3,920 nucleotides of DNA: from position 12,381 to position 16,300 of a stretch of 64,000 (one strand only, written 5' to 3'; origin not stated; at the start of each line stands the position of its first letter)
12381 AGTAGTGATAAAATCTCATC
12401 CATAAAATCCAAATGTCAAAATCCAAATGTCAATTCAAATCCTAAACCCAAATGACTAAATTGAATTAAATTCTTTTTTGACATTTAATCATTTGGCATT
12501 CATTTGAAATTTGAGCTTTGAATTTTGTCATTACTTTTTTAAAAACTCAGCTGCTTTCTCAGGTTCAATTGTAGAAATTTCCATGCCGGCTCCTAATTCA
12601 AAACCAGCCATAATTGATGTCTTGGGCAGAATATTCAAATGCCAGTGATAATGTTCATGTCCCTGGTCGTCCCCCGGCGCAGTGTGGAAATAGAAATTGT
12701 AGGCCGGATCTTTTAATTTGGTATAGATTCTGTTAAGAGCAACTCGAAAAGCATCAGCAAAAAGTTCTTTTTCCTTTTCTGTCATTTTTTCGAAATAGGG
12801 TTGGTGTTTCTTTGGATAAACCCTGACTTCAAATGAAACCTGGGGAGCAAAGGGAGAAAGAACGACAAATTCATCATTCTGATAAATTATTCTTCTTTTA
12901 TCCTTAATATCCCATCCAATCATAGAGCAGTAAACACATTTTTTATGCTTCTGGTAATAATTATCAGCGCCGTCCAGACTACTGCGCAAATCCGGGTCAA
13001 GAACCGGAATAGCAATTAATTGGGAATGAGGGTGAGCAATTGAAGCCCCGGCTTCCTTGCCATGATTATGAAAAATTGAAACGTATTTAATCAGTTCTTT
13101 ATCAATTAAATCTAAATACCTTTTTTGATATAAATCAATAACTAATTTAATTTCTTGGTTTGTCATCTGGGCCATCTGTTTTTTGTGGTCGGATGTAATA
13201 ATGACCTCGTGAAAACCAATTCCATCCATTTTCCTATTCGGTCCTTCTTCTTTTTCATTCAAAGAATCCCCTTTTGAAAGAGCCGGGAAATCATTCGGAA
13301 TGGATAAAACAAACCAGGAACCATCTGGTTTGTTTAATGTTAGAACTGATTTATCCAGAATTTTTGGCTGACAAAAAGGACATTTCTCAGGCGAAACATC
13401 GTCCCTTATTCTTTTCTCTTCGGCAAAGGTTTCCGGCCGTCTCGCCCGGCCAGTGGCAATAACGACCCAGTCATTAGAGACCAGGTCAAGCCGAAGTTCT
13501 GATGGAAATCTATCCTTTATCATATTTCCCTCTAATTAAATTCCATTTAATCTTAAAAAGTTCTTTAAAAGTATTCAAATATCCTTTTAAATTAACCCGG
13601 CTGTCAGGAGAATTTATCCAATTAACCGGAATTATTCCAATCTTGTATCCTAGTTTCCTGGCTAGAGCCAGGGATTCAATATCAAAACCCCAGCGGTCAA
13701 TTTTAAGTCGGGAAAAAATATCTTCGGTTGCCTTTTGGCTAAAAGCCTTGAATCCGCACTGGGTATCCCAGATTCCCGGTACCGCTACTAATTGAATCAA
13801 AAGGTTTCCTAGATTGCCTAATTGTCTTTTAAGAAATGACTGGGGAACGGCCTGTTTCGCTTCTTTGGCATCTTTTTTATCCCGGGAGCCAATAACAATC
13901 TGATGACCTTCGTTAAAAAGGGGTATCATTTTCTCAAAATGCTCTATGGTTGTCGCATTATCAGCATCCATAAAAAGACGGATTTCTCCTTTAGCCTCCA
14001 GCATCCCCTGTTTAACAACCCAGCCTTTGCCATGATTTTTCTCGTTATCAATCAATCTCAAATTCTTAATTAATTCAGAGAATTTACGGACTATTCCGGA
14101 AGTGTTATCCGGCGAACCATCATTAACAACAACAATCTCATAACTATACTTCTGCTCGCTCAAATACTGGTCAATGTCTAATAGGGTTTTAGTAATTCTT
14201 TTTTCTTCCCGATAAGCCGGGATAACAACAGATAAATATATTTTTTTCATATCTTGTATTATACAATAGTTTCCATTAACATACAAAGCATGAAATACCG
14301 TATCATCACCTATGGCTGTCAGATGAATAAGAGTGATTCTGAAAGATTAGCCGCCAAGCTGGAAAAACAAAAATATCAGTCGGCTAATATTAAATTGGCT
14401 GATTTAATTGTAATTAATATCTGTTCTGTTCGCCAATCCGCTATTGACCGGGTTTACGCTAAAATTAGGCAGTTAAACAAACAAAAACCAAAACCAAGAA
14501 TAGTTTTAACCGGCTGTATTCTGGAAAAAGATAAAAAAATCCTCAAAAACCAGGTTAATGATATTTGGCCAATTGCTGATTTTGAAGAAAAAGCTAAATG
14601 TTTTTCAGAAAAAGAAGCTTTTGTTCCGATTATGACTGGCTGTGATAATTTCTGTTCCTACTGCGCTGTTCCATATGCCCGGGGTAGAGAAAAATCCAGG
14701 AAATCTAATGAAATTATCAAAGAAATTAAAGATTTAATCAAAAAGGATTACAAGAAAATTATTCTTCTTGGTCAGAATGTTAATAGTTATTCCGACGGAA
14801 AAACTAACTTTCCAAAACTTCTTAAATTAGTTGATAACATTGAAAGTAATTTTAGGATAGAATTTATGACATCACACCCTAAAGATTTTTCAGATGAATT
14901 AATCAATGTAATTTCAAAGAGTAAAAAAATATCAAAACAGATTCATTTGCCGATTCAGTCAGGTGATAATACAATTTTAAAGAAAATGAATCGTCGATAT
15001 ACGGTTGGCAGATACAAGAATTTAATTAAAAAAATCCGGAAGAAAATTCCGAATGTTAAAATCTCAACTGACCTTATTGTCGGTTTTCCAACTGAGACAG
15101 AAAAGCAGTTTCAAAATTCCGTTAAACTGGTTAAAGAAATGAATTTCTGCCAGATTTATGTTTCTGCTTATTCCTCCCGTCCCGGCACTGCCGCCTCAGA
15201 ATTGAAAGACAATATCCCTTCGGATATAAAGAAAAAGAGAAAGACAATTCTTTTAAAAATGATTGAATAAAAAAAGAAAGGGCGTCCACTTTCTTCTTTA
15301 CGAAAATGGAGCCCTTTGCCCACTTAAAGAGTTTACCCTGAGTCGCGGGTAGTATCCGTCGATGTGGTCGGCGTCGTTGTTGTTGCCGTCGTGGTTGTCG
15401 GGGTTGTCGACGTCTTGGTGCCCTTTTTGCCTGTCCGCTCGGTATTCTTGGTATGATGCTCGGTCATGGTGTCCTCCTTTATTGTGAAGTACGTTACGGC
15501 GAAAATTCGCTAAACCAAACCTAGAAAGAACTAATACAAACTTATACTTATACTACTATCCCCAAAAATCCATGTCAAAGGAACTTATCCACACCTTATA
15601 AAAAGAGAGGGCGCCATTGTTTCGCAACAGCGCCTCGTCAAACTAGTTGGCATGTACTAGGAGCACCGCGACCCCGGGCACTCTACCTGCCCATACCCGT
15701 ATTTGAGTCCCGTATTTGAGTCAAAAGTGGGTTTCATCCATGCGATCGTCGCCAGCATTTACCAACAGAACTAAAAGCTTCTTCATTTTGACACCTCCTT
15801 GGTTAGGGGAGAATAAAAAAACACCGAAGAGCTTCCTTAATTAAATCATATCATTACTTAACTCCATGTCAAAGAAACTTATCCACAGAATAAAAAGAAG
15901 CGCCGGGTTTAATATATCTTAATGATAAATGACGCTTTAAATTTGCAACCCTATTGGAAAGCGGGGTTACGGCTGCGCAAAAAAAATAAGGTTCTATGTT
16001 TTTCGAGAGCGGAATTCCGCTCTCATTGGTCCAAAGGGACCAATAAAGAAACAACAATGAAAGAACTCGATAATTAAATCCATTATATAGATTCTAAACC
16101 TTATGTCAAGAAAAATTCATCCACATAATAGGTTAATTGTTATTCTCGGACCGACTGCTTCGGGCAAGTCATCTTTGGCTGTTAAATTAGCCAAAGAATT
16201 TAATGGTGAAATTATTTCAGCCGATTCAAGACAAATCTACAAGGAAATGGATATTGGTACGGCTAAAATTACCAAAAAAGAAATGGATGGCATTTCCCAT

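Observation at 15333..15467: GC-rich 44-aa Thr/Pro-rich peptide gene with a perfect Shine-Dalgarno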

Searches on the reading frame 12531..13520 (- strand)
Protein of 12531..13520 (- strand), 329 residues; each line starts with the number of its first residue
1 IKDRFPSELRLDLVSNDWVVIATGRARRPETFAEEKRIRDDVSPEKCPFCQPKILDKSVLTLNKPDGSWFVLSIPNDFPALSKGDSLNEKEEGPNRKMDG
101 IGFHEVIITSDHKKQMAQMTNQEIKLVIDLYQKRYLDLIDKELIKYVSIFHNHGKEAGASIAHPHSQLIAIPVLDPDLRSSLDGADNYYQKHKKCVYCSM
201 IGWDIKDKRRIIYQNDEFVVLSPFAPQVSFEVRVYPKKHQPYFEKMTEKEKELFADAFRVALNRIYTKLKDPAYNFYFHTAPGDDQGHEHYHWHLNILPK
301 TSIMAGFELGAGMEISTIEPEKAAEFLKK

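Call 30: search_protein_families(library=ncbifam, proteins=[window:12531-13520:-], max_evalue=0.1)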
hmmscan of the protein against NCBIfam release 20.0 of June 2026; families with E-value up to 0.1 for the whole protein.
window:12531-13520:- (329 aa): 3 families
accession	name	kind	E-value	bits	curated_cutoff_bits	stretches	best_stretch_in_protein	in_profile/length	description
NF008724.0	PRK11720.1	equivalog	2.1e-39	135.6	448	1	10-328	13-336/348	UDP-glucose--hexose-1-phosphate uridylyltransferase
TIGR00209.1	galT_1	equivalog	1.8e-29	102.8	102.1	1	11-309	15-319/349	galactose-1-phosphate uridylyltransferase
NF045834.1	M_plasma_HinT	exception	7e-06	26.9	130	0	104-169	34-99/102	histidine triad protein HinT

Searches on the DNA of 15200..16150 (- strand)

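Call 9: search_rna_families(source=window, start=15200, end=16150, threshold=evalue, max_evalue=10)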
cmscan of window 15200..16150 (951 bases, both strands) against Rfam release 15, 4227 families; matches with E-value up to 10: 5.
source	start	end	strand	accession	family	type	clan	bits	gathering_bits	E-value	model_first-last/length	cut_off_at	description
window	15236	15339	+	RF00304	snoZ279_R105_R108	Gene; snRNA; snoRNA; CD-box;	CL00081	19.5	54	0.54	1-106/106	no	Small nucleolar RNA Z279/snoR105/snoR108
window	15243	15333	+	RF01639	ceN49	Gene; snRNA; snoRNA; HACA-box;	-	17.5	65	0.69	1-134/134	no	Caenorhabditis snoRNA ceN49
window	15229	15299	-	RF04344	Plastid-psbA-3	Cis-reg;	CL00153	17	48.4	5.3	1-57/57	no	Plastid-psbA-3 3UTR RNA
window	15862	15900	+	RF02098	DGCR5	Gene; lncRNA;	-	15.2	50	6.2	1-49/49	no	DiGeorge syndrome critical region gene 5 conserved region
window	15601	15655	-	RF02353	BjrC68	Gene; sRNA;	-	12.5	39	3.5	1-82/82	no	Bradyrhizobiaceae sRNA BjrC68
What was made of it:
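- On Any curated RNA family (Rfam 15): The permissive scan gave only chance-level matches with E >= 0.5 (call 9).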

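Call 36: search_dna_similar(query=window:15271-16102:-, collection=phages, mode=distant, max_evalue=0.01)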
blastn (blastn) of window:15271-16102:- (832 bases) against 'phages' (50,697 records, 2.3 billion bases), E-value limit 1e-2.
Records with a match: 1; places in all: 1; records where one place covers at least 80% of the query: 0.
Best place of each record, by identity: 60-80% 1.
By first word of the organism name: Gordonia 1.
By host as written in the record: Gordonia terrae 3612 1.
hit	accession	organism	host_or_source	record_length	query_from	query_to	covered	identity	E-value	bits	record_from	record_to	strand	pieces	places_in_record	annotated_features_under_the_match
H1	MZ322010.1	Gordonia phage Bonum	Gordonia terrae 3612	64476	689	745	7%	78.3%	6e-3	49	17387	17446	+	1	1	30: scaffolding protein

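Call 37: search_dna_similar(query=window:15271-16102:-, collection=plasmids, mode=distant, max_evalue=0.01)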
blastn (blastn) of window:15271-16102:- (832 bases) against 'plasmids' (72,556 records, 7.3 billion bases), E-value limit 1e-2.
Records with a match: 1; places in all: 1; records where one place covers at least 80% of the query: 0.
Best place of each record, by identity: 80-90% 1.
By first word of the organism name: Streptomyces 1.
By predicted mobility (MOB-suite, as given by PLSDB): non-mobilizable 1.
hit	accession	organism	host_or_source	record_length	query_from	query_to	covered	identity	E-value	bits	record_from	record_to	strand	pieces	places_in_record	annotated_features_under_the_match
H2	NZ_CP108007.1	Streptomyces sp. NBC_00335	-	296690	673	728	7%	80.7%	5e-3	51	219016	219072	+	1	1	none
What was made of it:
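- Tried and rejected: blastn against phages and plasmids gave only chance ACN-rich matches to Gordonia and Streptomyces (calls 36, 37).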

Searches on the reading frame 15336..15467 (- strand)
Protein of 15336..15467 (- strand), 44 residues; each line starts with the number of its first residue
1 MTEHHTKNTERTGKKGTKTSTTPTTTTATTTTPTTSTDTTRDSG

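Call 14: find_encoding_contigs(protein=window:15336-15467:-, flank=3000, max_places=10)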
Protein seq(44 aa) (44 aa): no gene with exactly this product is on record in the collection.

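Call 30: search_protein_families(library=ncbifam, proteins=[window:15336-15467:-], max_evalue=0.1)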
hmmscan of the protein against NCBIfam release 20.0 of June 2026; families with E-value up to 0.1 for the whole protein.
seq(44 aa): 0 families

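Call 31: search_protein_families(library=pfam, proteins=[window:15336-15467:-], max_evalue=1)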
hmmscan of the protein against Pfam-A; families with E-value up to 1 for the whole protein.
seq(44 aa): 0 families

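Call 32: find_homologous_proteins(query=A1, max_evalue=0.01)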
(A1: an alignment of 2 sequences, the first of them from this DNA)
Query A1 (2 sequences): 185 candidates shared short words with the query, none scored E <= 0.01.
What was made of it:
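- Tried and rejected: Word-indexed search of 5.8 billion protein clusters with the two-peptide alignment (call 32).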

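Call 57: search_protein_representatives(protein=window:15336-15467:-)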
Query: 44 residues. Proteins with E-value up to 0.001 (for the whole library): 0; up to 1e-10: 0; up to 1e-30: 0. The best 0 are listed.
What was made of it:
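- On Any curated protein family (Pfam-A, NCBIfam): There were also no hits in 5.8 billion clusters (call 32) or 1.84 billion representatives (call 57).
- No homologue was found in 5.8 billion clusters or 1.84 billion representatives (calls 32, 57). It is an orphan with no homologues (calls 32, 57).
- Tried and rejected: Exhaustive phmmer against 1.84 billion representatives: 0 hits (call 57).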

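Call 60: predict_structure(protein=window:15336-15467:-)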
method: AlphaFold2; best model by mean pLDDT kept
length: 44 residues; sequences in the alignment: 1
mean_pLDDT: 81.3   pTM: 0.21
mean pLDDT of the five models: 81.3, 75.3, 74.6, 72.0, 71.8
residues with pLDDT >= 90: 13; 70-90: 22; 50-70: 9; < 50: 0
segments of 3 or more residues with pLDDT < 50: none
pLDDT, mean of each block of 10 residues (from residue 1): 67 78 92 88 80
secondary structure: DSSP gave nothing for this model
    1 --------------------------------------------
elements in order:
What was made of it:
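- AlphaFold gives no secondary structure and pTM 0.21 (call 60).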
